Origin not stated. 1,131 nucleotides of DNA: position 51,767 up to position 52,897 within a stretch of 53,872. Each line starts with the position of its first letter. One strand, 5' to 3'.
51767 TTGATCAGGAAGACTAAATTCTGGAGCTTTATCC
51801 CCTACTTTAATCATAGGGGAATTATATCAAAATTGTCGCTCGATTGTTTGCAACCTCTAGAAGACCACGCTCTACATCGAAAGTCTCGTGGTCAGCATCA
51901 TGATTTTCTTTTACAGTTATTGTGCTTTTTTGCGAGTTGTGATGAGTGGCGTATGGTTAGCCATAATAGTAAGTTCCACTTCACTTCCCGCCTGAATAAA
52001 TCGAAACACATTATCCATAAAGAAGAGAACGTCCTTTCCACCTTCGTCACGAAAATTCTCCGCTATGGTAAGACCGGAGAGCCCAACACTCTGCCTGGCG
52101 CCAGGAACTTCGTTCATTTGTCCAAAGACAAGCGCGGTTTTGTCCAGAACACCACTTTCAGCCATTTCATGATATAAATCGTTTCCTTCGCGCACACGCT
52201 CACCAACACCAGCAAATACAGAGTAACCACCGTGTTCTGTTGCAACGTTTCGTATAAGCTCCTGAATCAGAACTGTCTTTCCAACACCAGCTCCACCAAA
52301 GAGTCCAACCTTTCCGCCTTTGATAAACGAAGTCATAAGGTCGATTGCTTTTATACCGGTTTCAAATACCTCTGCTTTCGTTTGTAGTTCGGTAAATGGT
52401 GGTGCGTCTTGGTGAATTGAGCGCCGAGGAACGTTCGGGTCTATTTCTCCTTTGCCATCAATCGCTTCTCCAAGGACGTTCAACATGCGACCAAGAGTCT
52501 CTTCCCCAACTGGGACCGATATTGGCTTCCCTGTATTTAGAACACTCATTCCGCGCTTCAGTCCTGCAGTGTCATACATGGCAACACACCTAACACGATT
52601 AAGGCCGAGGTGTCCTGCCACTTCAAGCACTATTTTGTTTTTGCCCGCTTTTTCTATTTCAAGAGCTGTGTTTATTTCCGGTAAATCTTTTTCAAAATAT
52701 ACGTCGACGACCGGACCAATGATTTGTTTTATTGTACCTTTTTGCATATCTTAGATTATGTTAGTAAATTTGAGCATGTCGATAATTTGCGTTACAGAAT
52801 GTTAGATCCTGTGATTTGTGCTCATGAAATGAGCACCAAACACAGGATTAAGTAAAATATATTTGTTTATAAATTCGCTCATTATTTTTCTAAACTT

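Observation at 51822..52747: ATP synthase caught in decay: atpD::atpC deletion-fusion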

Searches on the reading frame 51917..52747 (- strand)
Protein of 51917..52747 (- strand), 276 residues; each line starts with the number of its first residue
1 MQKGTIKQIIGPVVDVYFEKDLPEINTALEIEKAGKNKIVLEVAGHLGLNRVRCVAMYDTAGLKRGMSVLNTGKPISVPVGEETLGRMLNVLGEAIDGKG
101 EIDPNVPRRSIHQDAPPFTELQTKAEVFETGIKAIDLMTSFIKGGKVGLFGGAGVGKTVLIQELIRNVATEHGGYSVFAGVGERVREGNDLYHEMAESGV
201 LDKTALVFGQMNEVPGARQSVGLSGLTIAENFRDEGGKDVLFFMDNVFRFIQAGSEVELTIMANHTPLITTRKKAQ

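Call 4: search_protein_families(library=ncbifam, proteins=[window:51917-52747:-], max_evalue=0.01)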
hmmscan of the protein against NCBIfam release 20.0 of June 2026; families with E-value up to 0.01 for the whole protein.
window:51917-52747:- (276 aa): 35 families (the best 25 are shown)
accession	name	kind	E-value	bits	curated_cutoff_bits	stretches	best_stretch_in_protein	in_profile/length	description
TIGR01039.1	atpD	equivalog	1.7e-115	386.5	462.85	1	3-258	2-258/462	F0F1 ATP synthase subunit beta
TIGR03305.1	alt_F1F0_F1_bet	exception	1.7e-92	310.5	752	1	4-258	1-252/449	alternate F1F0 ATPase, F1 subunit beta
NF045858.1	glide_MMOB1670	exception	1.6e-65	222.1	850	1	19-258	247-489/705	MMOB1670 family gliding motility ATPase complex subunit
NF045934.1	MSC_0618_beta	exception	1e-59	202.6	570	1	4-261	1-256/451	MSC_0618 family F1-like ATPase beta subunit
TIGR02546.1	III_secr_ATP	equivalog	3.3e-41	141.4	604.75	1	3-260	6-258/423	type III secretion system ATPase SctN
TIGR03498.1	FliI_clade3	equivalog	6.3e-39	133.8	587.45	1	4-260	1-252/418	flagellar protein export ATPase FliI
TIGR03496.1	FliI_clade1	equivalog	2.5e-38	132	619.1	1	6-261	3-250/414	flagellar protein export ATPase FliI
TIGR01026.1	fliI_yscN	subfamily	4.4e-38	131.2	379.5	1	3-261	24-276/440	FliI/YscN family ATPase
TIGR03497.1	FliI_clade2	equivalog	6.3e-35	120.9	629.8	1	4-262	1-251/413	flagellar protein export ATPase FliI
NF006012.0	PRK08149.1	equivalog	1.6e-31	109.7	594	1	6-260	13-266/431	type III secretion system ATPase SctN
NF006290.1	PRK08472.1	equivalog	5.1e-31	107.9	644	1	24-261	38-269/433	flagellar protein export ATPase FliI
NF006575.0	PRK09099.1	subfamily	1.1e-28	100.2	706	1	40-260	60-277/443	type III secretion system ATPase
TIGR00962.1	atpA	equivalog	5.2e-28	98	484.45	1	41-259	59-276/503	F0F1 ATP synthase subunit alpha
NF005391.0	PRK06936.1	equivalog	7.2e-28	97.6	657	1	38-260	58-274/439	type III secretion system ATPase SctN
NF009884.0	PRK13343.1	equivalog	4e-27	95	554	1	40-263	61-279/507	F0F1 ATP synthase subunit alpha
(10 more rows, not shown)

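Call 8: find_encoding_contigs(protein=window:51917-52747:-, flank=10000, max_places=10)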
Protein window:51917-52747:- (276 aa): no gene with exactly this product is on record in the collection.

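Call 12: find_homologous_proteins(query=window:51917-52747:-, max_evalue=1e-20)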
Query window:51917-52747:- (276 aa): 8000 proteins with E <= 1e-20 among 8000 candidates; the best 120 are listed.
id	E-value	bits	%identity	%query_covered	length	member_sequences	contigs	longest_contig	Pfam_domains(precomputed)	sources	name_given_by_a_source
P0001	1.1e-161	554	99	93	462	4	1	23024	PF02874.30,PF00006.32,PF22919.2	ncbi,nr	ncbi:F0F1 ATP synthase subunit beta [Patescibacteria group bacterium]|nr:F0F1 ATP synthase subunit b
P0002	1.7e-157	541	98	92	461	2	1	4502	PF02874.30,PF00006.32,PF22919.2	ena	-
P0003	7.5e-134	463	84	92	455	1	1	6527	PF02874.30,PF00006.32,PF22919.2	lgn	-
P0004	1.1e-129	450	83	93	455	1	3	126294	PF02874.30,PF00006.32,PF22919.2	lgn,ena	-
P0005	6.5e-129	447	81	93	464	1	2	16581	PF02874.30,PF00006.32,PF22919.2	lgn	-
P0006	4.7e-128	444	81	93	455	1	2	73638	PF02874.30,PF00006.32,PF22919.2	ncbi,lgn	ncbi:MAG: F0F1 ATP synthase subunit beta [Candidatus Paceibacterota bacterium]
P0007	5.8e-128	444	83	93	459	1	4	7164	PF02874.30,PF00006.32,PF22919.2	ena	-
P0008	6.4e-128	444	82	92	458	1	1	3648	PF02874.30,PF00006.32,PF22919.2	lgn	-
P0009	1.1e-127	443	79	93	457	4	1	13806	PF02874.30,PF00006.32,PF22919.2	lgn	-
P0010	2.7e-126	438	80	92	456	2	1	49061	PF02874.30,PF00006.32,PF22919.2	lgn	-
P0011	6.4e-125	434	79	93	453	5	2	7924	PF02874.30,PF00006.32,PF22919.2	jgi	-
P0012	9.9e-125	433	79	93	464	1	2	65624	PF02874.30,PF00006.32,PF22919.2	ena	-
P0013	1.6e-124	433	79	93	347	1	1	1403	PF02874.30,PF00006.32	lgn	-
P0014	1.6e-124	433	79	93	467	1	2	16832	PF02874.30,PF00006.32,PF22919.2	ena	-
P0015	2.1e-124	432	79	93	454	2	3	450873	PF02874.30,PF00006.32,PF22919.2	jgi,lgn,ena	-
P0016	2.8e-124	432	79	92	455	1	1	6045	PF02874.30,PF00006.32,PF22919.2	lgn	-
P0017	3.2e-124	432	80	92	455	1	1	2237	PF02874.30,PF00006.32,PF22919.2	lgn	-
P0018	3.5e-124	431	79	92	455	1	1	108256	PF02874.30,PF00006.32,PF22919.2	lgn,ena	-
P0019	4.7e-124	431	79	92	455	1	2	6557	PF02874.30,PF00006.32,PF22919.2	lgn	-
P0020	5.0e-124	431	79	93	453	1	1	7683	PF02874.30,PF00006.32,PF22919.2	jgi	-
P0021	1.7e-123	429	79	93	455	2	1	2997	PF02874.30,PF00006.32,PF22919.2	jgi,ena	-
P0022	2.5e-123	429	81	93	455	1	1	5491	PF02874.30,PF00006.32,PF22919.2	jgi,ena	-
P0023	3.0e-123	428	79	92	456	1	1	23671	PF02874.30,PF00006.32,PF22919.2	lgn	-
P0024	3.5e-123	428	79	93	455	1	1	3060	PF02874.30,PF00006.32,PF22919.2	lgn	-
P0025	3.5e-123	428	78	93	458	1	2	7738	PF02874.30,PF00006.32,PF22919.2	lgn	-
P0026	5.3e-123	428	78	92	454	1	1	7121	PF02874.30,PF00006.32,PF22919.2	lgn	-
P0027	8.9e-123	427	78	93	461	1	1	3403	PF02874.30,PF00006.32,PF22919.2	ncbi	-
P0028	9.2e-123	427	77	92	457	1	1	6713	PF02874.30,PF00006.32,PF22919.2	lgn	-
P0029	1.2e-122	426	78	93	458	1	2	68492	PF02874.30,PF00006.32,PF22919.2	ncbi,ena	-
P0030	1.4e-122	426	79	92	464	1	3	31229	PF02874.30,PF00006.32,PF22919.2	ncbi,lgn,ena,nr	ncbi:MAG: F0F1 ATP synthase subunit beta [Parcubacteria group bacterium]|nr:F0F1 ATP synthase subuni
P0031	1.5e-122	426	79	93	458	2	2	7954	PF02874.30,PF00006.32,PF22919.2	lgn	-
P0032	1.8e-122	426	76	93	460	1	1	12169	PF02874.30,PF00006.32,PF22919.2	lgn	-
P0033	1.9e-122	426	78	93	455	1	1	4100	PF02874.30,PF00006.32,PF22919.2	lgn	-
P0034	2.0e-122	426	78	92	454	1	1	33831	PF02874.30,PF00006.32,PF22919.2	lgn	-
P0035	3.0e-122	425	76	92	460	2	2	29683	PF02874.30,PF00006.32,PF22919.2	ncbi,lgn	-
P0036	4.1e-122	425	79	93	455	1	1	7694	PF02874.30,PF00006.32,PF22919.2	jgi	jgi:F-type H+/Na+-transporting ATPase subunit beta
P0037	1.2e-121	423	77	93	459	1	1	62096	PF02874.30,PF00006.32,PF22919.2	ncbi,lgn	ncbi:MAG: F0F1 ATP synthase subunit beta [Candidatus Paceibacterota bacterium]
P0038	1.4e-121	423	76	93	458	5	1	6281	PF02874.30,PF00006.32,PF22919.2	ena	-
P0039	1.4e-121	423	78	93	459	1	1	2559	PF02874.30,PF00006.32,PF22919.2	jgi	-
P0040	2.0e-121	422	77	93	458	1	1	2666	PF02874.30,PF00006.32,PF22919.2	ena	-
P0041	2.5e-121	422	77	93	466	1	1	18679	PF02874.30,PF00006.32,PF22919.2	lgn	-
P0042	3.4e-121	422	79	93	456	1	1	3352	PF02874.30,PF00006.32,PF22919.2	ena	-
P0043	4.1e-121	421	78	92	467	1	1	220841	PF02874.30,PF00006.32,PF22919.2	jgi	jgi:F-type H+-transporting ATPase subunit beta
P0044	4.2e-121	421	79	92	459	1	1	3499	PF02874.30,PF00006.32,PF22919.2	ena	-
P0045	5.2e-121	421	77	93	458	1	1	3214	PF02874.30,PF00006.32,PF22919.2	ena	-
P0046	6.2e-121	421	78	92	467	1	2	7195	PF02874.30,PF00006.32,PF22919.2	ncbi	-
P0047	6.3e-121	421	76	93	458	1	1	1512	PF02874.30,PF00006.32,PF22919.2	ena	-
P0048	7.0e-121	421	77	93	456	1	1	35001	PF02874.30,PF00006.32,PF22919.2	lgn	-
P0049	9.6e-121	420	77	92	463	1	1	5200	PF02874.30,PF00006.32,PF22919.2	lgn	-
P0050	9.7e-121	420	75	92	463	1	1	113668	PF02874.30,PF00006.32,PF22919.2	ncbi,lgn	-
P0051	1.1e-120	420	76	92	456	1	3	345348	PF02874.30,PF00006.32,PF22919.2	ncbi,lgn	-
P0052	1.3e-120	420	76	93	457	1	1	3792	PF02874.30,PF00006.32,PF22919.2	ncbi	-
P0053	1.7e-120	419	78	92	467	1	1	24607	PF02874.30,PF00006.32,PF22919.2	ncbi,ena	-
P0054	1.9e-120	419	76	92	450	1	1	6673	PF02874.30,PF00006.32,PF22919.2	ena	-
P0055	1.9e-120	419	79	92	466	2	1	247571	PF02874.30,PF00006.32,PF22919.2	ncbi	-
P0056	2.2e-120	419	77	93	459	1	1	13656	PF02874.30,PF00006.32,PF22919.2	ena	-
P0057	2.4e-120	419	77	93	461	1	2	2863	PF02874.30,PF00006.32,PF22919.2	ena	-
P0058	2.4e-120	419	78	92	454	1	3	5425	PF02874.30,PF00006.32,PF22919.2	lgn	-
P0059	2.5e-120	419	75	93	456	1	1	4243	PF02874.30,PF00006.32,PF22919.2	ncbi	ncbi:F0F1 ATP synthase subunit beta [Patescibacteria group bacterium]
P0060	5.7e-120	418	79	92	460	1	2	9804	PF02874.30,PF00006.32,PF22919.2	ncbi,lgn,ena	-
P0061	5.7e-120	418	75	93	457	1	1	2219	PF02874.30,PF00006.32,PF22919.2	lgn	-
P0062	7.1e-120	417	76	92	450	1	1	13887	PF02874.30,PF00006.32,PF22919.2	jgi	-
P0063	7.8e-120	417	77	93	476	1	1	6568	PF02874.30,PF00006.32,PF22919.2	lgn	-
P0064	8.8e-120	417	77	92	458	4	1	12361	PF02874.30,PF00006.32,PF22919.2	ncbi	-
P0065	8.9e-120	417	76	92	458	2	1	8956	PF02874.30,PF00006.32,PF22919.2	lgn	-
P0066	9.0e-120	417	77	93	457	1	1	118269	PF02874.30,PF00006.32,PF22919.2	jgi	jgi:F-type H+-transporting ATPase subunit beta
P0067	9.7e-120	417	77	92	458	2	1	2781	PF02874.30,PF00006.32,PF22919.2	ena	-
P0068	9.8e-120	417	76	93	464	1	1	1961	PF02874.30,PF00006.32,PF22919.2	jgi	jgi:F-type H+-transporting ATPase subunit beta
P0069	1.3e-119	416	78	92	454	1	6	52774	PF02874.30,PF00006.32,PF22919.2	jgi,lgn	jgi:F-type H+-transporting ATPase subunit beta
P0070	1.3e-119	416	77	93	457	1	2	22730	PF02874.30,PF00006.32,PF22919.2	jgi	jgi:F-type H+-transporting ATPase subunit beta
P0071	1.4e-119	416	76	93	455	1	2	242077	PF02874.30,PF00006.32,PF22919.2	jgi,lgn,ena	-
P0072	1.5e-119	416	77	92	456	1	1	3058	PF02874.30,PF00006.32,PF22919.2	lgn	-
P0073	1.9e-119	416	76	93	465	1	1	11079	PF02874.30,PF00006.32,PF22919.2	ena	-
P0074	1.9e-119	416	78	92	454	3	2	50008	PF02874.30,PF00006.32,PF22919.2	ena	-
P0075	2.3e-119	416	75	93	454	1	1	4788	PF02874.30,PF00006.32,PF22919.2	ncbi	-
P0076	3.0e-119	415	77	92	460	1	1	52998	PF02874.30,PF00006.32,PF22919.2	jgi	jgi:F-type H+/Na+-transporting ATPase subunit beta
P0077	3.1e-119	415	78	93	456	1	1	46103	PF02874.30,PF00006.32,PF22919.2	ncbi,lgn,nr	ncbi:MAG TPA: F0F1 ATP synthase subunit beta [Candidatus Paceibacterota bacterium]|nr:F0F1 ATP synth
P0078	3.1e-119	415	77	93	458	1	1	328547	PF02874.30,PF00006.32,PF22919.2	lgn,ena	-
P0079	3.2e-119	415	77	93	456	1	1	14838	PF02874.30,PF00006.32,PF22919.2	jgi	jgi:F-type H+-transporting ATPase subunit beta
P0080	3.8e-119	415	76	92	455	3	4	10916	PF02874.30,PF00006.32,PF22919.2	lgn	-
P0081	4.1e-119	415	75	93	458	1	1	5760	PF02874.30,PF00006.32,PF22919.2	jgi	jgi:F-type H+-transporting ATPase subunit beta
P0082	4.3e-119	415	75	93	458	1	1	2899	PF02874.30,PF00006.32,PF22919.2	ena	-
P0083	5.7e-119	414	76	92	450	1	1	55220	PF02874.30,PF00006.32,PF22919.2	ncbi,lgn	-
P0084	5.8e-119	414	77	92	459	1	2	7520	PF02874.30,PF00006.32,PF22919.2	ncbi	-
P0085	6.9e-119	414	78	93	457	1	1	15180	PF02874.30,PF00006.32,PF22919.2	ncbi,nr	ncbi:MAG TPA: F0F1 ATP synthase subunit beta [Candidatus Paceibacterota bacterium]|nr:F0F1 ATP synth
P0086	7.9e-119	414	76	93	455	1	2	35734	PF02874.30,PF00006.32,PF22919.2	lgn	-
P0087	8.0e-119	414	76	92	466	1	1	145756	PF02874.30,PF00006.32,PF22919.2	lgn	-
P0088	8.2e-119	414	77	92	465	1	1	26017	PF02874.30,PF00006.32,PF22919.2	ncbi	-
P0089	8.3e-119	414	78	92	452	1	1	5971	PF02874.30,PF00006.32,PF22919.2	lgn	-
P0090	8.4e-119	414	78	92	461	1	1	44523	PF02874.30,PF00006.32,PF22919.2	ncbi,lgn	-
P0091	9.0e-119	414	78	92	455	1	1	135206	PF02874.30,PF00006.32,PF22919.2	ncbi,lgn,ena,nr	ncbi:MAG: F1-ATP Synthase Beta Chain [Parcubacteria group bacterium Gr01-1014_8]|nr:MAG: F1-ATP Synt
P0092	9.1e-119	414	77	93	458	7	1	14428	PF02874.30,PF00006.32,PF22919.2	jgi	-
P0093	9.1e-119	414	78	93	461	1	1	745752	PF02874.30,PF00006.32,PF22919.2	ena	-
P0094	9.2e-119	414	76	92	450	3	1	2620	PF02874.30,PF00006.32,PF22919.2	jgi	jgi:F-type H+-transporting ATPase subunit beta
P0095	9.3e-119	414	75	92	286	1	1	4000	PF02874.30,PF00006.32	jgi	jgi:F-type H+-transporting ATPase subunit beta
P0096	1.0e-118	414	76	93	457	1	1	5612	PF02874.30,PF00006.32,PF22919.2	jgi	jgi:F-type H+-transporting ATPase subunit beta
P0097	1.1e-118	413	77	93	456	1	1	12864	PF02874.30,PF00006.32,PF22919.2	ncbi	-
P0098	1.2e-118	413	75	93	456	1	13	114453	PF02874.30,PF00006.32,PF22919.2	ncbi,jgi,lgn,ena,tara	tara:strand:+ start:29710 stop:31080 length:1371 start_codon:yes stop_codon:yes gene_type:complete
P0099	1.2e-118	413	77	93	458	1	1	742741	PF02874.30,PF00006.32,PF22919.2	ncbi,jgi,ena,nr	ncbi:MAG TPA: F0F1 ATP synthase subunit beta [Candidatus Paceibacterota bacterium]|nr:F0F1 ATP synth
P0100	1.3e-118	413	77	92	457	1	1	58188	PF02874.30,PF00006.32,PF22919.2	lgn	-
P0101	1.4e-118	413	76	92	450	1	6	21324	PF02874.30,PF00006.32,PF22919.2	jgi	jgi:F-type H+-transporting ATPase subunit beta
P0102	1.5e-118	413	78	92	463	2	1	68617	PF02874.30,PF00006.32,PF22919.2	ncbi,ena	-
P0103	1.5e-118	413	75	93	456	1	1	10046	PF02874.30,PF00006.32,PF22919.2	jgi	jgi:F-type H+-transporting ATPase subunit beta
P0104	1.6e-118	413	75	93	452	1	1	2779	PF02874.30,PF00006.32,PF22919.2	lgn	-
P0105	1.6e-118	413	73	93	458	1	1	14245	PF02874.30,PF00006.32,PF22919.2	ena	-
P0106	1.6e-118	413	76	93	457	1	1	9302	PF02874.30,PF00006.32,PF22919.2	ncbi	-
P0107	1.7e-118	413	75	93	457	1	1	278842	PF02874.30,PF00006.32,PF22919.2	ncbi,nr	ncbi:MAG TPA: F0F1 ATP synthase subunit beta [Candidatus Paceibacterota bacterium]|nr:F0F1 ATP synth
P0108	1.8e-118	413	76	93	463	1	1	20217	PF02874.30,PF00006.32,PF22919.2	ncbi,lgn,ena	-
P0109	1.8e-118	413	76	93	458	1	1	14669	PF02874.30,PF00006.32,PF22919.2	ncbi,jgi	-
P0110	1.9e-118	413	76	93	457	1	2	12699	PF02874.30,PF00006.32,PF22919.2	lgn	-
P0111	2.0e-118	413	75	93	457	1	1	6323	PF02874.30,PF00006.32,PF22919.2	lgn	-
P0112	2.1e-118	413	76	93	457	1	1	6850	PF02874.30,PF00006.32,PF22919.2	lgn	-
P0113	2.1e-118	413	77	93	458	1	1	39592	PF02874.30,PF00006.32,PF22919.2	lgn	-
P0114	2.1e-118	413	77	92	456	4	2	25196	PF02874.30,PF00006.32,PF22919.2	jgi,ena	-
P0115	2.5e-118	412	76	93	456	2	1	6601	PF02874.30,PF00006.32,PF22919.2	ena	-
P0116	2.6e-118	412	76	93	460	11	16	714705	PF02874.30,PF00006.32,PF22919.2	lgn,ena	-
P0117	2.9e-118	412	74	95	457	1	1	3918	PF02874.30,PF00006.32,PF22919.2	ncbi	-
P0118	3.0e-118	412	76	93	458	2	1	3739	PF02874.30,PF00006.32,PF22919.2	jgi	jgi:F-type H+-transporting ATPase subunit beta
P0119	3.1e-118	412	76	92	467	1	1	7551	PF02874.30,PF00006.32,PF22919.2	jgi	jgi:F-type H+/Na+-transporting ATPase subunit beta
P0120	3.1e-118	412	75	93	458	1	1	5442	PF02874.30,PF00006.32,PF22919.2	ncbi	-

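Call 13: find_encoding_contigs(protein=P0001, flank=10000, max_places=6)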
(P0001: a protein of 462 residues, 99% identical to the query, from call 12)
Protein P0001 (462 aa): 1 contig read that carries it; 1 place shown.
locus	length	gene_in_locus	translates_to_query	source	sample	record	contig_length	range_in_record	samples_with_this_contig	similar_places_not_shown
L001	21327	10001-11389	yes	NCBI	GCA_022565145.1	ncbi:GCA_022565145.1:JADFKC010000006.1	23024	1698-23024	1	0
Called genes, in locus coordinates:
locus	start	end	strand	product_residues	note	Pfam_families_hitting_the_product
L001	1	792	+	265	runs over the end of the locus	PF02673:BacA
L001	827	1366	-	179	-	PF00300:His_Phos_1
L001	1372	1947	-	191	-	PF13482:RNase_H_2, PF10108:DNA_pol_B_exo2 (faint)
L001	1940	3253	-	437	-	PF13393:tRNA-synt_His, PF00587:tRNA-synt_2b, PF03129:HGTP_anticodon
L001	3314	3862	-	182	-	PF03703:bPH_2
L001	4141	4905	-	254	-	PF03602:Cons_hypoth95, PF05175:MTS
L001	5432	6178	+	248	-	PF00119:ATP-synt_A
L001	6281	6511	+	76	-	PF00137:ATP-synt_C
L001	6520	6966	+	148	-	PF00430:ATP-synt_B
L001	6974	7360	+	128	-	PF00213:OSCP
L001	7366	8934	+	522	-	PF00006:ATP-synt_ab, PF00306:ATP-synt_ab_C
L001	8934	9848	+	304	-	PF00231:ATP-synt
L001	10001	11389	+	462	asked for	PF02874:ATP-synt_ab_N, PF00006:ATP-synt_ab, PF22919:ATP-synt_VA_C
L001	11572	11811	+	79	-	PF02823:ATP-synt_DE_N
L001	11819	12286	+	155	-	PF00578:AhpC-TSA, PF08534:Redoxin, PF13911:AhpC-TSA_2 (weak)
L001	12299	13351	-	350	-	PF01594:AI-2E_transport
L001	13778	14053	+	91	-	-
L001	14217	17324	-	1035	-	PF00873:ACR_tran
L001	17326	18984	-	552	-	PF25967:RND-MFP_C (faint), PF25881:HH_YBHG (weak), PF25989:YknX_C (weak)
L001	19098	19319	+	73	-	-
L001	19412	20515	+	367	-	PF01926:MMR_HSR1, PF02421:FeoB_N, PF06071:YchF-GTPase_C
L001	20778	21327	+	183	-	PF18920:DUF5671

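Call 14: find_encoding_contigs(protein=P0002, flank=10000, max_places=6)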
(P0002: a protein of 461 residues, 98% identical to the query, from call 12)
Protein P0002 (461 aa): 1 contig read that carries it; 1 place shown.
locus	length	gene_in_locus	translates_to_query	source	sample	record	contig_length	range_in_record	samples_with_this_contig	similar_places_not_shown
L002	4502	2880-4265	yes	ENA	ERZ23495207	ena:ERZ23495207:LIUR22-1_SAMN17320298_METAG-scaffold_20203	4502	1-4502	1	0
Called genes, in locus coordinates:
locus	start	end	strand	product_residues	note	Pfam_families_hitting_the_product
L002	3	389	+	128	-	?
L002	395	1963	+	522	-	PF00006:ATP-synt_ab, PF00306:ATP-synt_ab_C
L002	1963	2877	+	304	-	PF00231:ATP-synt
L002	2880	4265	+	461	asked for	PF02874:ATP-synt_ab_N, PF00006:ATP-synt_ab, PF22919:ATP-synt_VA_C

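Call 30: find_encoding_contigs(protein=P0155, flank=10000, max_places=6)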
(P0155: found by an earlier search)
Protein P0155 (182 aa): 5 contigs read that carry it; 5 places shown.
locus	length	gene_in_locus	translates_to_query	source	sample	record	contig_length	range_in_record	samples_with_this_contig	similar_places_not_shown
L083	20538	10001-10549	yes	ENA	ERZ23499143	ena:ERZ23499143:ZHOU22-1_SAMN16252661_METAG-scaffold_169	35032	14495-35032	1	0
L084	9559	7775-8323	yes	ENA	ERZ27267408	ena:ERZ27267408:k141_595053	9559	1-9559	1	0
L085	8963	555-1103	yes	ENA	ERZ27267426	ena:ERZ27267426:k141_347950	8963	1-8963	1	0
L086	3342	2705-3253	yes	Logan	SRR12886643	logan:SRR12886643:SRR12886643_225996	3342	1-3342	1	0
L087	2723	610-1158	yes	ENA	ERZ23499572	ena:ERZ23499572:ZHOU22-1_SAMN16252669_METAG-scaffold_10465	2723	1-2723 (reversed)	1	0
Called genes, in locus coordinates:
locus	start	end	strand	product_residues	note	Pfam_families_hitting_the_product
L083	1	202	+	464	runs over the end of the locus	PF03979:Sigma70_r1_1, PF00140:Sigma70_r1_2, PF04542:Sigma70_r2, PF04539:Sigma70_r3, PF04545:Sigma70_r4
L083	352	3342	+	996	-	PF00580:UvrD-helicase, PF13245:AAA_19, PF13538:UvrD_C_2 (faint), PF13361:UvrD_C, PF12705:PDDEXK_1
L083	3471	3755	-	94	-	-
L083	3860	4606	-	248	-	PF13462:Thioredoxin_4, PF01323:DSBA (weak)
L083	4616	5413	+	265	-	PF02673:BacA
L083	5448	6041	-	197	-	PF00300:His_Phos_1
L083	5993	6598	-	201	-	PF13482:RNase_H_2, PF10108:DNA_pol_B_exo2 (faint)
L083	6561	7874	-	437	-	PF13393:tRNA-synt_His, PF00587:tRNA-synt_2b, PF03129:HGTP_anticodon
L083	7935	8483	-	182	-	PF03703:bPH_2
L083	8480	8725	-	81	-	-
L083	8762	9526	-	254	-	PF03602:Cons_hypoth95, PF05175:MTS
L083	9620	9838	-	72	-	-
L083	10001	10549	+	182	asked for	PF00231:ATP-synt (weak), PF00006:ATP-synt_ab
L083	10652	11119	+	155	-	PF00578:AhpC-TSA, PF08534:Redoxin, PF13911:AhpC-TSA_2 (weak)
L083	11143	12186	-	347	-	PF01594:AI-2E_transport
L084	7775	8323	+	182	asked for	PF00231:ATP-synt (weak), PF00006:ATP-synt_ab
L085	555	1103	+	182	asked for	PF00231:ATP-synt (weak), PF00006:ATP-synt_ab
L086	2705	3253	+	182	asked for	PF00231:ATP-synt (weak), PF00006:ATP-synt_ab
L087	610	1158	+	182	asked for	PF00231:ATP-synt (weak), PF00006:ATP-synt_ab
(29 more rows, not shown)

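Call 36: find_encoding_contigs(protein=P0152, flank=10000, max_places=6)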
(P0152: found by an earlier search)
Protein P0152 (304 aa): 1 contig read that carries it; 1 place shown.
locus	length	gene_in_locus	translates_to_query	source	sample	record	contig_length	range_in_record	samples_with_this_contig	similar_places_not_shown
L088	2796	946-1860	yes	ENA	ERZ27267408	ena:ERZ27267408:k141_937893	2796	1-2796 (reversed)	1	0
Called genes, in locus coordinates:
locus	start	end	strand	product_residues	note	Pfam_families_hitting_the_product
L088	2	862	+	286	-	?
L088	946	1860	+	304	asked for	PF00231:ATP-synt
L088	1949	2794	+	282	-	?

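Call 37: find_encoding_contigs(protein=P0151, flank=10000, max_places=6)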
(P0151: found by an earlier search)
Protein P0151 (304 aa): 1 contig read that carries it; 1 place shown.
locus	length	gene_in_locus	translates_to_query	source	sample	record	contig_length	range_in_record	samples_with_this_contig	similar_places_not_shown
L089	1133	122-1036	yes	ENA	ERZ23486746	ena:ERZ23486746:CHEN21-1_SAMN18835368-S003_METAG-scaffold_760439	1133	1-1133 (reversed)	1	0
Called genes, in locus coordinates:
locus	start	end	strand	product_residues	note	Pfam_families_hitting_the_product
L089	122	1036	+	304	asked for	PF00231:ATP-synt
